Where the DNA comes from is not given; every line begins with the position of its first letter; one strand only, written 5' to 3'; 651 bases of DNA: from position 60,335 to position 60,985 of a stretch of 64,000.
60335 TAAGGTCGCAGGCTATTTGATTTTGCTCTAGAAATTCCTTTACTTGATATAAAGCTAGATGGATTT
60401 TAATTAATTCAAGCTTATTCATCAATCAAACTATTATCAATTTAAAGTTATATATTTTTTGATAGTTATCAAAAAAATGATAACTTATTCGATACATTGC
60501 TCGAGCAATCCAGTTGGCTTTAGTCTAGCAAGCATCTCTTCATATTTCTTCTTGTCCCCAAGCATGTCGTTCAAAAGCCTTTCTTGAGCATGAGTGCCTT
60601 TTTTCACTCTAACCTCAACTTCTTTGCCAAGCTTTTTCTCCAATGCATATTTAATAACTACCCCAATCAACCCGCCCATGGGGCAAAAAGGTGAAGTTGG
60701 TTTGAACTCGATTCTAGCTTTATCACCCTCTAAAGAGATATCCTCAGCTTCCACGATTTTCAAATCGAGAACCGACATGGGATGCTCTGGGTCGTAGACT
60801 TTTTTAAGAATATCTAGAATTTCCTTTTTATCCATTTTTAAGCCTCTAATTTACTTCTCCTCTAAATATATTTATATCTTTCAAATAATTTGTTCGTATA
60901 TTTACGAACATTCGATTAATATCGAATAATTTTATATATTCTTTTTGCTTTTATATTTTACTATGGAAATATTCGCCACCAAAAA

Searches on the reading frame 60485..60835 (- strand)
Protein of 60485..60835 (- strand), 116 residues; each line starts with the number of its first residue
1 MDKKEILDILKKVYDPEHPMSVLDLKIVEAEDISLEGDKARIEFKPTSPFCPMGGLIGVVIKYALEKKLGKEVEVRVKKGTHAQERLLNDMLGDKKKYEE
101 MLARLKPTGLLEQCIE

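Call 25: search_protein_families(library=ncbifam, proteins=[window:60485-60835:-], max_evalue=0.01)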
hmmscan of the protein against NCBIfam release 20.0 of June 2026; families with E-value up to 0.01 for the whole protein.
window:60485-60835:- (116 aa): 4 families
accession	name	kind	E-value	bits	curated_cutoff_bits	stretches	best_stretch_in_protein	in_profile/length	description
TIGR02945.1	SUF_assoc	equivalog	6.7e-08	32.8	143.4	1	3-70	3-69/99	SUF system Fe-S cluster assembly protein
TIGR03406.1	FeS_long_SufT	hypoth_equivalog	1.5e-06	28.1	202.6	1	3-63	75-138/174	putative Fe-S cluster assembly protein SufT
NF041868.1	paad_haloarch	equivalog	1.2e-05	25.4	180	1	4-70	29-93/127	1,2-phenylacetyl-CoA epoxidase subunit PaaD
TIGR02159.1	PA_CoA_Oxy4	equivalog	0.00065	20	108.15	1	13-78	1-65/146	1,2-phenylacetyl-CoA epoxidase subunit PaaD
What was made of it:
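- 60485..60835 (-): Divergently transcribed 116-aa SufT/MIP18-like Fe-S assembly gene (PF01883). It is the likely second target of the operators. NCBIfam gives only sub-threshold hits: SUF_assoc 6.7e-8 (32.8 bits against a 143.4 cutoff) and SufT 1.5e-6 (call 25).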
